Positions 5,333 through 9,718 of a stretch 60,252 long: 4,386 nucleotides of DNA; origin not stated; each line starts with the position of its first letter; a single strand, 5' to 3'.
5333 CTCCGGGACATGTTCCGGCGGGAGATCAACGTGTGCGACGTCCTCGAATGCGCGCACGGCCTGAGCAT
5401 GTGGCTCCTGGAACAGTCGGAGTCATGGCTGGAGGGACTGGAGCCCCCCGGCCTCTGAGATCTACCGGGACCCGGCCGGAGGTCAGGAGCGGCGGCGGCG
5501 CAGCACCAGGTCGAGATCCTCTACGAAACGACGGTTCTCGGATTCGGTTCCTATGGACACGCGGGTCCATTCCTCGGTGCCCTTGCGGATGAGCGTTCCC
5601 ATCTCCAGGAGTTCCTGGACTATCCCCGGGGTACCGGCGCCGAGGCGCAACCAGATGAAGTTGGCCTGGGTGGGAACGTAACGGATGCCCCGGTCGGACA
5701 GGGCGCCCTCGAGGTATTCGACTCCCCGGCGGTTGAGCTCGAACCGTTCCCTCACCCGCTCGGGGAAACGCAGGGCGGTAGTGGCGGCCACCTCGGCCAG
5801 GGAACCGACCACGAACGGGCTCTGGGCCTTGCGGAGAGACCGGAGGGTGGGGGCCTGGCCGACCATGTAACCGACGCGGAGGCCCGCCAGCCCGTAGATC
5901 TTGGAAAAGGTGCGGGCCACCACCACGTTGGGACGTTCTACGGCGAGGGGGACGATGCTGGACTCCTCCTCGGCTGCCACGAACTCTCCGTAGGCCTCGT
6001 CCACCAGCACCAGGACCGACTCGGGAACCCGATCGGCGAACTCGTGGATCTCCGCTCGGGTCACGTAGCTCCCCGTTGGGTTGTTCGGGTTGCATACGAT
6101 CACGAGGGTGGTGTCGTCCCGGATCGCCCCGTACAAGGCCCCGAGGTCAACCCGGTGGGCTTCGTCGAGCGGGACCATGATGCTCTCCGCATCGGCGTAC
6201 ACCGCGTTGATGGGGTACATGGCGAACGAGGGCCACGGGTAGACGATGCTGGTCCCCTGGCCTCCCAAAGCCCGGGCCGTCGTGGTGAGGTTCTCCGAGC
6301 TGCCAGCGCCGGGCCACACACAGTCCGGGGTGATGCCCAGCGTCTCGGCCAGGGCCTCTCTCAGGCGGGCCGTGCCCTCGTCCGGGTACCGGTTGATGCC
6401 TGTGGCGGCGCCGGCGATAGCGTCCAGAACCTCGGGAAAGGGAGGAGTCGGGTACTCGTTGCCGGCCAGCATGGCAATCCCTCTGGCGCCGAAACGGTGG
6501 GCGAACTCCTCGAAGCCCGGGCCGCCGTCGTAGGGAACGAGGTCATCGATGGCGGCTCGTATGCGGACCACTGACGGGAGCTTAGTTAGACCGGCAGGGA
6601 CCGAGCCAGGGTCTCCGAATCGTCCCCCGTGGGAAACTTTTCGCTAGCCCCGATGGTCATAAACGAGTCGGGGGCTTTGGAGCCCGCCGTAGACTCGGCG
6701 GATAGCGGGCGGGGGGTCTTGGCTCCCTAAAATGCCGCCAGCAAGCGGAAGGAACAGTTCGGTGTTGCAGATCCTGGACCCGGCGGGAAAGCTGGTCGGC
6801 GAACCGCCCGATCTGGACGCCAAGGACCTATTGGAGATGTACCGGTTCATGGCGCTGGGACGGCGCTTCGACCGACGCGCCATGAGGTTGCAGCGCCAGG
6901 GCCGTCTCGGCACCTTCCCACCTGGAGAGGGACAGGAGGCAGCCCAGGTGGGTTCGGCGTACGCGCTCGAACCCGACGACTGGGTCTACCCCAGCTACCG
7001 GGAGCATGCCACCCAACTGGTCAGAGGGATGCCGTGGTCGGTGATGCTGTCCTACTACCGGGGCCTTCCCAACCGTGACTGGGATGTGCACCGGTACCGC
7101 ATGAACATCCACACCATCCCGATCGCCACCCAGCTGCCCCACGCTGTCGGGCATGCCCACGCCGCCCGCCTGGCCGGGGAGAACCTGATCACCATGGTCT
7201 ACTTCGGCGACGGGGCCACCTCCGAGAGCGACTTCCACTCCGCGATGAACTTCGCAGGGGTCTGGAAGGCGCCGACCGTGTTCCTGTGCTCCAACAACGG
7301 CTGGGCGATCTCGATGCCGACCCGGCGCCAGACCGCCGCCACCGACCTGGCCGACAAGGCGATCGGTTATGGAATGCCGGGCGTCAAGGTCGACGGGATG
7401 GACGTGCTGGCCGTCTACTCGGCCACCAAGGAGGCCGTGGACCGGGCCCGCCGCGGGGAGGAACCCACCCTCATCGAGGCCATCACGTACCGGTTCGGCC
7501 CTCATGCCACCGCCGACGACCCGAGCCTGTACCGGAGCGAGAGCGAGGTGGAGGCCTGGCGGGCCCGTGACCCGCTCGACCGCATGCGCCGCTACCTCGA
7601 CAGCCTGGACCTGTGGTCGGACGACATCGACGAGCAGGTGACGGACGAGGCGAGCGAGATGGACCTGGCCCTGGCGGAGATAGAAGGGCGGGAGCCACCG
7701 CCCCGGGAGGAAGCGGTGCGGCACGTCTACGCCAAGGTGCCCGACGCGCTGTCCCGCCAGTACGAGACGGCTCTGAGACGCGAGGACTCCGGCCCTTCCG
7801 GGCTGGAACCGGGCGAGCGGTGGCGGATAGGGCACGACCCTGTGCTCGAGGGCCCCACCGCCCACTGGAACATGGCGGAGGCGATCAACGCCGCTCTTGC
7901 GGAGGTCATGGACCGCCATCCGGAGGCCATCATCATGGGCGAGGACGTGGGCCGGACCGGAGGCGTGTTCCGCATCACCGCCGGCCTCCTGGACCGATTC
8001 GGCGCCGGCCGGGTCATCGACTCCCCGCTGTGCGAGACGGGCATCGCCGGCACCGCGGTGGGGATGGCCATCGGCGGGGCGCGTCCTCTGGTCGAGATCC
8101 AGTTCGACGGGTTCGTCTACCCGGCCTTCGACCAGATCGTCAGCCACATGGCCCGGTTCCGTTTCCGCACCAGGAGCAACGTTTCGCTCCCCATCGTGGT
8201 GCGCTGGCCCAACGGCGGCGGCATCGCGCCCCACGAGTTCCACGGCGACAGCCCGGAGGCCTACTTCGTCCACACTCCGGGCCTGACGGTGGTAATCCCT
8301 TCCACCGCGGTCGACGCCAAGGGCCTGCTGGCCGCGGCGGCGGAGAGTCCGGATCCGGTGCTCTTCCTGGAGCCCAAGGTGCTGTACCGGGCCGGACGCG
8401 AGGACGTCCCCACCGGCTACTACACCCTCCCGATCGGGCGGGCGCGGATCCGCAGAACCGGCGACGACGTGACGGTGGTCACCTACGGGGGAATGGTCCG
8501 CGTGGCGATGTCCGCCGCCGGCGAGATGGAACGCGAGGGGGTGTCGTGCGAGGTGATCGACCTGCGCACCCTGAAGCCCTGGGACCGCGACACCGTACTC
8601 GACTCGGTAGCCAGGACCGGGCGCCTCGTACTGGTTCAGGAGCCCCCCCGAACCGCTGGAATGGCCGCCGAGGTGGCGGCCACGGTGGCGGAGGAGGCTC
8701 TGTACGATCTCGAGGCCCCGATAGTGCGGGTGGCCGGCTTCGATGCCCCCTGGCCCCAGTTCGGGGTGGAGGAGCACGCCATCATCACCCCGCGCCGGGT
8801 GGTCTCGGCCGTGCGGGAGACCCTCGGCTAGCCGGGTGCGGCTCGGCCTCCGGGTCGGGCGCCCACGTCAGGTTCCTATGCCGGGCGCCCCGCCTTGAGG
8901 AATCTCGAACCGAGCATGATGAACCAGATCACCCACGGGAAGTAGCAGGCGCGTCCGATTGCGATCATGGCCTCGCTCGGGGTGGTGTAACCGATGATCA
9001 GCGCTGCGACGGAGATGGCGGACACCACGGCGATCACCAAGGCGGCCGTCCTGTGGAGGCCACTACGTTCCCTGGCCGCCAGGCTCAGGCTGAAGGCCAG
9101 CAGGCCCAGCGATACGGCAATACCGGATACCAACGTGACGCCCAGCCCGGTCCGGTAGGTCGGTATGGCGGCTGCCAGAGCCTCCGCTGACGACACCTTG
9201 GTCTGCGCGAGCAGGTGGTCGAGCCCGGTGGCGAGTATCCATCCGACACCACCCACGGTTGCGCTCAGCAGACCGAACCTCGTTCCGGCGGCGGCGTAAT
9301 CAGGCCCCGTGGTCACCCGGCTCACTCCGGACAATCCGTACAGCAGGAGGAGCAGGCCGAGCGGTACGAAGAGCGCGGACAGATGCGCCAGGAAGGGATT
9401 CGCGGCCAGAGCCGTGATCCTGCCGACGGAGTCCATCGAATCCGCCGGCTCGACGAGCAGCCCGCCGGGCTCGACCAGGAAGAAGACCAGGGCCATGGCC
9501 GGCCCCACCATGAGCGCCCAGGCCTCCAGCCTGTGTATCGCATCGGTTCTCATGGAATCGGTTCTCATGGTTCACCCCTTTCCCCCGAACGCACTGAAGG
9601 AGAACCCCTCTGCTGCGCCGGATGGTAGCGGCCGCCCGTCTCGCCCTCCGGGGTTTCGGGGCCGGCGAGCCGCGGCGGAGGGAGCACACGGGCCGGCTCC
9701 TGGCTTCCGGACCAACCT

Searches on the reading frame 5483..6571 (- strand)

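Call 80: search_protein_families(library=pfam, proteins=[window:5483-6571:-], max_evalue=0.001)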
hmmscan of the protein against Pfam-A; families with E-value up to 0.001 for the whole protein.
window:5483-6571:- (362 aa): 1 family
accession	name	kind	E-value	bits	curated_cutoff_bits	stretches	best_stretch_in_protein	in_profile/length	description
PF00155.27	Aminotran_1_2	-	6.1e-57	193.9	19.7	1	35-352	6-360/361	Aminotransferase class I and II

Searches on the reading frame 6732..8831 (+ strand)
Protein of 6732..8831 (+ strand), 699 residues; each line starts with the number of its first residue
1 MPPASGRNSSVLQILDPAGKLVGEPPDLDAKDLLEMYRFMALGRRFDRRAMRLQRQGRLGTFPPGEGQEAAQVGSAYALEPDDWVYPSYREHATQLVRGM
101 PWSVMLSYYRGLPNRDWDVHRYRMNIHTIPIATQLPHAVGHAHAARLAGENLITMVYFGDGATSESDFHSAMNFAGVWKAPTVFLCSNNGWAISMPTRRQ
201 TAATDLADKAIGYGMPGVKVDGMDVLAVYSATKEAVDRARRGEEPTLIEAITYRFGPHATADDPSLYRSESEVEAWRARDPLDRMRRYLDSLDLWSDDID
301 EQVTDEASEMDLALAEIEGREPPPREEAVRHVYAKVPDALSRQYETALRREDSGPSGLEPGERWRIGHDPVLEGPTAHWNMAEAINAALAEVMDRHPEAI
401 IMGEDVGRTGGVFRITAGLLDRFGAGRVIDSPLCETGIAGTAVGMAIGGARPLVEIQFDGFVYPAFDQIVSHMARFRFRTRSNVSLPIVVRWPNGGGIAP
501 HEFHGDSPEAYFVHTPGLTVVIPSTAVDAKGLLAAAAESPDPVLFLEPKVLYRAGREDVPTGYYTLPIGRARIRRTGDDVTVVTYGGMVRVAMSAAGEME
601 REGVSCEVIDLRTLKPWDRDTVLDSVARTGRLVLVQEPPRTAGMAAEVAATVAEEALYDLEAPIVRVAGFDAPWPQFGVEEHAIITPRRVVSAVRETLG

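Call 11: search_protein_families(library=pfam, proteins=[window:6732-8831:+], max_evalue=0.01)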
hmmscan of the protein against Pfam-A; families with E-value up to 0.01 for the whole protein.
window:6732-8831:+ (699 aa): 3 families
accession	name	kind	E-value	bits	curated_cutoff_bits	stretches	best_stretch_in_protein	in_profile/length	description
PF00676.26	E1_dh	-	2.4e-84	283.3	22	1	37-309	1-282/300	Dehydrogenase E1 component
PF02779.29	Transket_pyr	-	2.8e-37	128.5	27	1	380-553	4-173/174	Transketolase, pyrimidine binding domain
PF02780.25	Transketolase_C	-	4.7e-37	127.1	25.9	1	569-690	1-124/124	Transketolase, C-terminal domain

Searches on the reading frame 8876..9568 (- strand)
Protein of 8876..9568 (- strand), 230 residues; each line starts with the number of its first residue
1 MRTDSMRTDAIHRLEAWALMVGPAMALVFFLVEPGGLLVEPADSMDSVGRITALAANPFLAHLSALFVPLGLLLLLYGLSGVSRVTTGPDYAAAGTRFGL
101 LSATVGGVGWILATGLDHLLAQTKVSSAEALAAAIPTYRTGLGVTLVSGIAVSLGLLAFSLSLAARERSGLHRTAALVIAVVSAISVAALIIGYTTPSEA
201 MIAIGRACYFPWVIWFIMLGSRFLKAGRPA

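Call 11: search_protein_families(library=pfam, proteins=[window:8876-9568:-], max_evalue=0.01)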
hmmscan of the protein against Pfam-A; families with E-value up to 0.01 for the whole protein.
window:8876-9568:- (230 aa): 0 families

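Call 86: search_protein_families(library=ncbifam, proteins=[window:8876-9568:-], max_evalue=1)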
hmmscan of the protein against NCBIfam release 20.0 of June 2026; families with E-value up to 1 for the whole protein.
window:8876-9568:- (230 aa): 1 family
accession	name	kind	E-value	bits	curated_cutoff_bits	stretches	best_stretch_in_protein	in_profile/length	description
TIGR03718.1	R_switched_Alx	subfamily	0.083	12.3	246.4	1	25-83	192-246/303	TerC/Alx family metal homeostasis membrane protein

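Call 87: search_solved_structures(query=window:8876-9568:-, max_evalue=1)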
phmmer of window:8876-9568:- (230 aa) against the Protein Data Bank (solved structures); distinct sequences matched with E-value up to 1: 5.
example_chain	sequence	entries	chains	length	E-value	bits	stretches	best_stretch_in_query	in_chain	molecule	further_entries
7onh_A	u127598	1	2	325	0.0059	19.7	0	109-155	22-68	SAKe6BE-L3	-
7op4_A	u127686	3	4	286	0.011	18.8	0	113-170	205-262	SAKe6BE-3HH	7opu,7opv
7onc_A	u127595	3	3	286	0.019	18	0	115-155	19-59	SAKe6BE | S6BE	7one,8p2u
7ong_A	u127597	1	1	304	0.031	17.3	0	99-155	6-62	SAKe6BE-L1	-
7on7_A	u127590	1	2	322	0.043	16.9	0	113-155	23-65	SAKe6BE-L2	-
